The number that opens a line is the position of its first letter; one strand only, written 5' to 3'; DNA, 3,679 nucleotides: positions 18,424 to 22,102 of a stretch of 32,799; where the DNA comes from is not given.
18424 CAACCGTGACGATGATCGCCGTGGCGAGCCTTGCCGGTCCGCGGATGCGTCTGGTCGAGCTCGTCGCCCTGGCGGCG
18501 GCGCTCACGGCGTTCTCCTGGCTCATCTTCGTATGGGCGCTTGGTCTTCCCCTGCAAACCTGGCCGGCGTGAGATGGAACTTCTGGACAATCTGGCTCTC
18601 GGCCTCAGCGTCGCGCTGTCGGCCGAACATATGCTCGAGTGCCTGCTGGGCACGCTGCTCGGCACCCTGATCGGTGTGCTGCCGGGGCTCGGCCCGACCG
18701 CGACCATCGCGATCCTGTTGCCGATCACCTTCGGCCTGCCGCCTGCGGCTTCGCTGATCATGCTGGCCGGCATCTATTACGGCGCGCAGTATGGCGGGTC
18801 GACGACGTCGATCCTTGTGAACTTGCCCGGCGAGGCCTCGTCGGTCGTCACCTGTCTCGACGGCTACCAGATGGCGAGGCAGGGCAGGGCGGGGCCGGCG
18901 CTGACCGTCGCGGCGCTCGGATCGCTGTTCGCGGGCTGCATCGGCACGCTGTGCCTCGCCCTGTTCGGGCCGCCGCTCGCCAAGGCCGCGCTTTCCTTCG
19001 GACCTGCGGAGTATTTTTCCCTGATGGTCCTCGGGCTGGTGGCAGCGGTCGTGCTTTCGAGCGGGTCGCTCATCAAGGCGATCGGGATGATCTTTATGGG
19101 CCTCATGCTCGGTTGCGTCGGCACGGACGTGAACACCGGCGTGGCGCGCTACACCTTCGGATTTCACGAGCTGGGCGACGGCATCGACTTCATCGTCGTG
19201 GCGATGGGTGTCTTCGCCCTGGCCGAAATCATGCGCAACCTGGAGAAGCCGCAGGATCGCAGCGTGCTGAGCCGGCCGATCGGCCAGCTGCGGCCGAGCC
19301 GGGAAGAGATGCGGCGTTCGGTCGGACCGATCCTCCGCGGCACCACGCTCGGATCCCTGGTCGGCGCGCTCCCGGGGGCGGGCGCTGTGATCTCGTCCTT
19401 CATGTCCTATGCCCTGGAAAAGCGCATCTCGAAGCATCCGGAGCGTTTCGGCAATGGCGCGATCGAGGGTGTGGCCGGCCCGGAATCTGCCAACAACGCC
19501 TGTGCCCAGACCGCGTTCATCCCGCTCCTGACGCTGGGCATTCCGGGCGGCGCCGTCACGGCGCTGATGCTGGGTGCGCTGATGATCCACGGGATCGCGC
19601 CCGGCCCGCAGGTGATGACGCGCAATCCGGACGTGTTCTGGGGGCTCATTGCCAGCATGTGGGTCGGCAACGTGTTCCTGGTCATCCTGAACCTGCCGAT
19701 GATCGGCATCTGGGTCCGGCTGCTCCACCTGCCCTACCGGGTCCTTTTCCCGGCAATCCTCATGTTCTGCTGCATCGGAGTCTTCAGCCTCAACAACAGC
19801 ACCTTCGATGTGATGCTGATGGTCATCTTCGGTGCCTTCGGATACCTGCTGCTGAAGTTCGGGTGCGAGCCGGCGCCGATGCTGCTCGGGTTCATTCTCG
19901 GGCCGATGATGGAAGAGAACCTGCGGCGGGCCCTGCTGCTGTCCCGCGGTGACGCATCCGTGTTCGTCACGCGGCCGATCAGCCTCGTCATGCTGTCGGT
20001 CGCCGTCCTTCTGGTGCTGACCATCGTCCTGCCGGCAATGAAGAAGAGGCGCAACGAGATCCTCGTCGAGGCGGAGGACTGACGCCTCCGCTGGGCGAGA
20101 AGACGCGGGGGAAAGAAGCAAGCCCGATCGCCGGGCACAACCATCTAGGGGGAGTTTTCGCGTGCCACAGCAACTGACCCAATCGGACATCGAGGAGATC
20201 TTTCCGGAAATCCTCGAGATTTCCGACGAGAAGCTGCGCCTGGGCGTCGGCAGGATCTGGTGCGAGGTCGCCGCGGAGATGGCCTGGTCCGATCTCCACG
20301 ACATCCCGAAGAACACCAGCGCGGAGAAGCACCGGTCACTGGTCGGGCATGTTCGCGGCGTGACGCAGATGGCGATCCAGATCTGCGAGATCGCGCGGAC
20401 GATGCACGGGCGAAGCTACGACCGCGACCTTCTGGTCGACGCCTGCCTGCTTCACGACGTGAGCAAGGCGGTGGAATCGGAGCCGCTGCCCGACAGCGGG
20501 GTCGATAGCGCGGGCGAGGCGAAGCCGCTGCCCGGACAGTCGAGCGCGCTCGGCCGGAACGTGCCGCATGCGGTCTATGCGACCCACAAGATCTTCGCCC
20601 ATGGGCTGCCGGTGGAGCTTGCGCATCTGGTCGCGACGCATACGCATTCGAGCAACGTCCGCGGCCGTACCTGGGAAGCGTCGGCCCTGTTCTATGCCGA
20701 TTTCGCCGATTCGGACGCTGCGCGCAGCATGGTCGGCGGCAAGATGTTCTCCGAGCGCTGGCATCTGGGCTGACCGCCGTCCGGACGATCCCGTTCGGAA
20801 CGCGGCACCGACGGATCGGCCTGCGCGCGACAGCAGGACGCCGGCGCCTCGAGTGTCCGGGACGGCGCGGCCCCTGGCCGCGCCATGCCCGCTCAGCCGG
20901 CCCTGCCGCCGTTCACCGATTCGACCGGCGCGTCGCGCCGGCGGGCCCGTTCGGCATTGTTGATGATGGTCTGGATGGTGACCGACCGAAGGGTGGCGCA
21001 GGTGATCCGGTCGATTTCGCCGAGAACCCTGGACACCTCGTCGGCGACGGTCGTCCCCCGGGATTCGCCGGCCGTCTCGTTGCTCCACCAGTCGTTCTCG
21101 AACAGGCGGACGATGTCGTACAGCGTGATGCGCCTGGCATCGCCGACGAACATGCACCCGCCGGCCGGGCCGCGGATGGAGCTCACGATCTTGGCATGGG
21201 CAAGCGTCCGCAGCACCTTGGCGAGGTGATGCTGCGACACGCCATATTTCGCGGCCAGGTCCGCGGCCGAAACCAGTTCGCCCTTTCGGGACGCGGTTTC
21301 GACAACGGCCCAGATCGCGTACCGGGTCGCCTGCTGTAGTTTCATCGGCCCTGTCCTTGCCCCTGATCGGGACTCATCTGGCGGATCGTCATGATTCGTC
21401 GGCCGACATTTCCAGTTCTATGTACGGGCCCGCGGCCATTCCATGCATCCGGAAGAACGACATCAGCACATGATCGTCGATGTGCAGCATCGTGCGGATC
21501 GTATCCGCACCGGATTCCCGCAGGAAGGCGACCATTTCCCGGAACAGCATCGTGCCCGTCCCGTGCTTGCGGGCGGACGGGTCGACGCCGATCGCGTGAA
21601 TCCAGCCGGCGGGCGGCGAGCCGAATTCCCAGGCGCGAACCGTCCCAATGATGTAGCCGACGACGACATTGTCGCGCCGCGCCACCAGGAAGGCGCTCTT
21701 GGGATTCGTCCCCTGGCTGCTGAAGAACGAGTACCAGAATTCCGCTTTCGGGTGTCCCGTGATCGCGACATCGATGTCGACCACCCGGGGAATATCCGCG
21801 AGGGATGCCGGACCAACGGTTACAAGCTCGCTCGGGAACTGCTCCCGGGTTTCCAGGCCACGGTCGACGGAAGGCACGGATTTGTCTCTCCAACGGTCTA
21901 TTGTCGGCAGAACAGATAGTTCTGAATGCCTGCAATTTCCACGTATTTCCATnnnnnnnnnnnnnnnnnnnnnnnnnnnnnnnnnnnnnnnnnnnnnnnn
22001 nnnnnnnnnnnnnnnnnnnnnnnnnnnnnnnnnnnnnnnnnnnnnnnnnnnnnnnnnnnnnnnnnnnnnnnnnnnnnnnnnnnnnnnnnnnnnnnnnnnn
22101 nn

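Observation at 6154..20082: Twelve-gene translationally coupled operon with a split TTT transporter bracketing PrpD x3, CoA-transferase x2, ACAD, crotonase and PrpF: candidate undescribed carboxylate pathway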

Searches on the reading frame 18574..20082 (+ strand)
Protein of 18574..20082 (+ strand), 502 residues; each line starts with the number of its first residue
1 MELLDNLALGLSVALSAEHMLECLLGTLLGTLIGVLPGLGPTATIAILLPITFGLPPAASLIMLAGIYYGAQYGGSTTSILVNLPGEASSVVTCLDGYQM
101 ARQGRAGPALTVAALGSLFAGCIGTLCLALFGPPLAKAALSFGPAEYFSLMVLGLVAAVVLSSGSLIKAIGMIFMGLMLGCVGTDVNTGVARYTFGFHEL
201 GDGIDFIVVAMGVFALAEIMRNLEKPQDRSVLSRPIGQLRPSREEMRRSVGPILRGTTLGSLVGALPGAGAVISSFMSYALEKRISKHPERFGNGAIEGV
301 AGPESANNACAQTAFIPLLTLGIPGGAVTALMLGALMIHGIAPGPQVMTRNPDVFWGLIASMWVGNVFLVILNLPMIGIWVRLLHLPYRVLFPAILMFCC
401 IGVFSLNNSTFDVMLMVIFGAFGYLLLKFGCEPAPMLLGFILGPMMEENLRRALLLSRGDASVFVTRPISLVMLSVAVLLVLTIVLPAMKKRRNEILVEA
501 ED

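Call 8: search_protein_families(library=pfam, proteins=[window:18574-20082:+])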
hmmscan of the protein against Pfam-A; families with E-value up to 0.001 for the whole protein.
window:18574-20082:+ (502 aa): 1 family
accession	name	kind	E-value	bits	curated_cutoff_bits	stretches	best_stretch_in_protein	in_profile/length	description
PF01970.21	TctA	-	3e-168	560.3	28.9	1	22-438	3-423/423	Tripartite tricarboxylate transporter TctA family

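Call 48: search_protein_families(library=ncbifam, proteins=[window:18574-20082:+], max_evalue=0.00001)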
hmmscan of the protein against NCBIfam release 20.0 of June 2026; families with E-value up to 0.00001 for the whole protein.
window:18574-20082:+ (502 aa): 0 families

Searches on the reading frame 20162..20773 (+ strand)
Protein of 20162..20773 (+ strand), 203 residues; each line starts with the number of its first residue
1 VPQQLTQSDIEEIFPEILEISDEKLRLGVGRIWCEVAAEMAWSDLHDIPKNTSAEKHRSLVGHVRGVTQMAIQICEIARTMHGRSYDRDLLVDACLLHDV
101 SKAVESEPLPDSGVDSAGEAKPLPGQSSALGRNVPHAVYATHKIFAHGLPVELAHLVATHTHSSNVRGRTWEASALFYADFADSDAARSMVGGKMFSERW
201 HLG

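Call 8: search_protein_families(library=pfam, proteins=[window:20162-20773:+])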
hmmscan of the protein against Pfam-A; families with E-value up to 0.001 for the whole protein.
window:20162-20773:+ (203 aa): 1 family
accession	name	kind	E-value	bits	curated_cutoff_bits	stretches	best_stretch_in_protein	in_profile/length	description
PF01966.28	HD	-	2.7e-06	28.1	22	1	62-175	3-106/116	HD domain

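Call 48: search_protein_families(library=ncbifam, proteins=[window:20162-20773:+], max_evalue=0.00001)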
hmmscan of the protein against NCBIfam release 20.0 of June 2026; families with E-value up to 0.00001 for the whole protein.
window:20162-20773:+ (203 aa): 0 families

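Call 75: find_homologous_proteins(query=window:20162-20773:+, max_evalue=1e-10)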
Query window:20162-20773:+ (203 aa): 153 proteins with E <= 1e-10 among 278 candidates; the best 120 are listed.
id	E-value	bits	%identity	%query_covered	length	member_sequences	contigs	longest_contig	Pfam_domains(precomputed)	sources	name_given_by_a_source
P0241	5.6e-130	449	99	100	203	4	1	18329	PF01966.29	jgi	-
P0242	7.8e-90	318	73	100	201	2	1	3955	PF01966.29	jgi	jgi:HD superfamily phosphohydrolase YqeK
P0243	4.2e-89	316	71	100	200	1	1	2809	PF01966.29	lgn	-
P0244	2.1e-81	291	69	100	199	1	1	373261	PF01966.29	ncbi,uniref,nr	ncbi:HD domain-containing protein [Microvirga antarctica]|uniref:HD domain-containing protein n=1 Ta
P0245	2.8e-78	280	65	100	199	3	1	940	PF01966.29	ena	-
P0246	1.0e-75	272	62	100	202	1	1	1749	PF01966.29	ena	-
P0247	2.0e-75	271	61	100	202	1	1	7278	PF01966.29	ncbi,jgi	jgi:hypothetical protein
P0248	4.0e-75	270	62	100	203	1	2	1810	PF01966.29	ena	-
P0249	1.2e-74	268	60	100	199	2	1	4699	-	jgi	jgi:hypothetical protein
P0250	1.2e-73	265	60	100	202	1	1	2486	PF01966.29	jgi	jgi:HD domain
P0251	2.6e-73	264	60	100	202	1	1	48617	PF01966.29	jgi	jgi:putative nucleotidyltransferase with HDIG domain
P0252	3.7e-73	264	60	100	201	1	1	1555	PF01966.29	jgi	jgi:HD superfamily phosphohydrolase YqeK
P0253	4.6e-73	263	60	100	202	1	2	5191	PF01966.29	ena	-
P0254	6.0e-73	263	60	100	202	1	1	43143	PF01966.29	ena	-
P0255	9.4e-73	262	61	100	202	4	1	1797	PF01966.29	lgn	-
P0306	6.0e-62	227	56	100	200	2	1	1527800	PF01966.29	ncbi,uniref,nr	ncbi:phosphohydrolase [Agaricicola taiwanensis]|uniref:Phosphohydrolase n=1 Tax=Agaricicola taiwanen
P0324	1.3e-60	223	54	98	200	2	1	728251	PF01966.29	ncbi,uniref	ncbi:HD domain-containing protein [Aquabacter sp. CN5-332]|uniref:HD domain-containing protein n=1 T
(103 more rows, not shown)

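Call 76: find_encoding_contigs(protein=P0306, flank=10000, max_places=1)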
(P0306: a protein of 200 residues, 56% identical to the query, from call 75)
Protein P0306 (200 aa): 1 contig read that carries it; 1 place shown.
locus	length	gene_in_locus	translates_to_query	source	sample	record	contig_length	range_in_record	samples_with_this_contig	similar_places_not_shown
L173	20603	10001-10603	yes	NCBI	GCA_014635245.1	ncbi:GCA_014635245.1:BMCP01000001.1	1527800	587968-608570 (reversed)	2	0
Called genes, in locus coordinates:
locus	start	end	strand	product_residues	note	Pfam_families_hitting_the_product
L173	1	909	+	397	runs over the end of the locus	PF00155:Aminotran_1_2, PF01053:Cys_Met_Meta_PP (weak), PF01041:DegT_DnrJ_EryC1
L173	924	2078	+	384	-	PF07690:MFS_1, PF06779:MFS_4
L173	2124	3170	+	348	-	-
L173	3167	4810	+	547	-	PF01068:DNA_ligase_A_M, PF04679:DNA_ligase_A_C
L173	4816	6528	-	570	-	PF00128:Alpha-amylase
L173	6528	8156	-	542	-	PF00128:Alpha-amylase, PF16657:Malt_amylase_C (faint)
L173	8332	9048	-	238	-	PF04172:LrgB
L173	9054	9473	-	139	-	PF03788:LrgA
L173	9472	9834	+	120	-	PF20061:DUF6460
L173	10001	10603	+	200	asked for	PF01966:HD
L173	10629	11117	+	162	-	PF04290:DctQ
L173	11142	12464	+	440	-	PF06808:DctM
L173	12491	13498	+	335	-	PF03480:DctP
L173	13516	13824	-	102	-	-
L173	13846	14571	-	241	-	PF17645:Amdase, PF01177:Asp_Glu_race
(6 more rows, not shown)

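Call 77: find_encoding_contigs(protein=P0324, flank=10000, max_places=1)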
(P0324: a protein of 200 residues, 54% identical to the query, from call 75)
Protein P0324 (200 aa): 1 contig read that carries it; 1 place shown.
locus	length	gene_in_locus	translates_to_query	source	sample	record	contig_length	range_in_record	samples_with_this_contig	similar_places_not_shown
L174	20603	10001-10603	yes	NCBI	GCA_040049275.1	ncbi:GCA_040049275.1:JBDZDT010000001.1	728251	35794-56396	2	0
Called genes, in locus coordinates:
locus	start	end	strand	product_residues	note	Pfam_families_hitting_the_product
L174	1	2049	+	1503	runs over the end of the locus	-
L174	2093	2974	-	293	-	PF00165:HTH_AraC (weak), PF12833:HTH_18, PF00165:HTH_AraC (weak), PF14526:Cass2 (faint), PF06445:GyrI-like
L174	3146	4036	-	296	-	PF00392:GntR, PF07729:FCD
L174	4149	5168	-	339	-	PF03480:DctP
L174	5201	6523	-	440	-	PF06808:DctM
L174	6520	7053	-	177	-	PF04290:DctQ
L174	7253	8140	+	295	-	PF13714:PEP_mutase, PF00463:ICL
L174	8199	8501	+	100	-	PF14330:DUF4387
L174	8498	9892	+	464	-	PF07287:AtuA (weak)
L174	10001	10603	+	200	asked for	PF01966:HD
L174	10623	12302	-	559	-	PF02690:Na_Pi_cotrans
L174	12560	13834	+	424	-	PF07719:TPR_2 (faint), PF13428:TPR_14 (faint), PF14559:TPR_19 (faint), PF25064:ARM_TT21_5th (faint), PF13650:Asp_protease_2, PF13975:gag-asp_proteas, PF13650:Asp_protease_2 (weak)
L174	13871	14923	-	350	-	PF00561:Abhydrolase_1, PF12697:Abhydrolase_6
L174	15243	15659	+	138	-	PF02566:OsmC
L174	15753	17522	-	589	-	PF00578:AhpC-TSA, PF08534:Redoxin, PF13905:Thioredoxin_8, PF17991:Thioredoxin_10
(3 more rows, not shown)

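Call 85: predict_structure(alignment_id=A2)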
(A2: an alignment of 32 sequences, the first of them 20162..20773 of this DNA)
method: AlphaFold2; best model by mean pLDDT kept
length: 203 residues; sequences in the alignment: 32
mean_pLDDT: 92.7   pTM: 0.90
mean pLDDT of the five models: 92.7, 92.5, 92.5, 92.4, 92.3
residues with pLDDT >= 90: 166; 70-90: 28; 50-70: 9; < 50: 0
segments of 3 or more residues with pLDDT < 50: none
pLDDT, mean of each block of 10 residues (from residue 1): 93 98 98 98 94 87 98 98 98 98 94 60 92 93 98 96 83 96 94 89 80
secondary structure, 60 per line:
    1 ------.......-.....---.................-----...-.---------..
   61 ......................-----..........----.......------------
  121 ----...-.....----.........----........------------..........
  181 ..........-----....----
elements in order: H7-13 H15-19 H23-39 H60-82 H88-97 H102-105 E106-108 E125-127 H129-133 H138-146 H151-158 H171-190 H196-199

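Call 87: fold_search(model_id=the predicted structure, library=pdb)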
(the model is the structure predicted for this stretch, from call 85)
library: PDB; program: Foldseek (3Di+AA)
matches with E <= 10: 241; with E <= 0.001: 1
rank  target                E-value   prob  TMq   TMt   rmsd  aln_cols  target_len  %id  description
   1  9h3f_A                3.2e-06  1.00  0.68  0.65   3.9       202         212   19  Cryo-EM structure of YhaM (released 2025-08-06)
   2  1xx7_F                3.8e-03  1.00  0.47  0.55   6.1       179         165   16  Conserved hypothetical protein from Pyrococcus furiosus Pfu-403030-001 (released 2004-12-28)
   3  1xx7_A                4.2e-03  1.00  0.47  0.54   6.0       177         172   16  Conserved hypothetical protein from Pyrococcus furiosus Pfu-403030-001 (released 2004-12-28)
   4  1xx7_D                6.1e-03  1.00  0.45  0.54   6.4       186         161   16  Conserved hypothetical protein from Pyrococcus furiosus Pfu-403030-001 (released 2004-12-28)
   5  1xx7_E                7.9e-03  1.00  0.45  0.53   6.3       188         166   16  Conserved hypothetical protein from Pyrococcus furiosus Pfu-403030-001 (released 2004-12-28)
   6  5tk7                  2.0e-02  1.00  0.41  0.43   8.8       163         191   18  Structure of the HD-domain phosphohydrolase OxsA with Oxetanocin-A triphosphate bound (released 2016-11-16)
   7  4s1c_A                4.9e-02  0.99  0.39  0.39   7.1       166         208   12  Crystal Structure of L. monocytogenes phosphodiesterase PgpH HD domain (released 2015-02-11)
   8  4s1c_D                5.4e-02  0.99  0.38  0.37   7.6       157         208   15  Crystal Structure of L. monocytogenes phosphodiesterase PgpH HD domain (released 2015-02-11)
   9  2cqz_A                5.7e-02  1.00  0.44  0.51   5.9       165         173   16  Crystal Structure of PH0347 protein from Pyrococcus horikoshii OT3 (released 2006-08-15)
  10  8ie2_E                6.3e-02  1.00  0.51  0.17   8.5       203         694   12  Crystal structure of Lactiplantibacillus plantarum GlyRS (released 2023-06-07)
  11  5tka                  6.3e-02  0.99  0.38  0.45   8.9       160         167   16  Structure of the HD-domain phosphohydrolase OxsA (released 2016-11-16)
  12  4s1b_D                8.6e-02  0.90  0.34  0.33   9.2       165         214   12  Crystal Structure of L. monocytogenes phosphodiesterase PgpH HD domain in complex with Cyclic-di-AMP (released 2015-02-11)
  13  6dka_A                1.1e-01  0.99  0.45  0.40   4.2       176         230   15  Yeast Ddi2 Cyanamide Hydratase (released 2019-05-08)
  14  8ie2_F                1.2e-01  0.99  0.50  0.18  14.5       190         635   10  Crystal structure of Lactiplantibacillus plantarum GlyRS (released 2023-06-07)
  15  6dkd_F                1.2e-01  0.98  0.43  0.39   4.6       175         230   14  Yeast Ddi2 Cyanamide Hydratase (released 2019-05-08)
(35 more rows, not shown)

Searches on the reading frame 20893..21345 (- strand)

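Call 10: search_protein_families(library=pfam, proteins=[window:20893-21345:-])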
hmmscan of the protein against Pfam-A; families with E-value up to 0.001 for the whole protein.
window:20893-21345:- (150 aa): 2 families
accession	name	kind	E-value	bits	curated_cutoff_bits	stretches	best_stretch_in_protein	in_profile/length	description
PF02082.26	Rrf2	-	1.5e-23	83.8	30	1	3-130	1-132/132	Iron-dependent Transcriptional regulator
PF00392.27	GntR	-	0.00031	20.8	27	1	19-59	18-59/64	Bacterial regulatory proteins, gntR family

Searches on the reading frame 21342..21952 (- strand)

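Call 8: search_protein_families(library=pfam, proteins=[window:21342-21935:-])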
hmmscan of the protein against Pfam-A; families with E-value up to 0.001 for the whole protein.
window:21342-21935:- (197 aa): 0 families

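Call 84: search_protein_families(library=pfam, proteins=[window:21389-21952:-], max_evalue=0.01)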
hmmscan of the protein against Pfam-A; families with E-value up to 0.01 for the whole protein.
window:21389-21952:- (187 aa): 4 families
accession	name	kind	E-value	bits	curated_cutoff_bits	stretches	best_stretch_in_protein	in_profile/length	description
PF00583.31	Acetyltransf_1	-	2.9e-13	50.6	20.7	1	67-171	16-115/116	Acetyltransferase (GNAT) family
PF13508.13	Acetyltransf_7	-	4.1e-08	33.9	27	1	85-152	2-65/84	Acetyltransferase (GNAT) domain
PF13673.13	Acetyltransf_10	-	0.00045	20.6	23.6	1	82-172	27-107/128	Acetyltransferase (GNAT) domain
PF13480.13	Acetyltransf_6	-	0.0022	18.6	22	0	119-153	99-133/143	Acetyltransferase (GNAT) domain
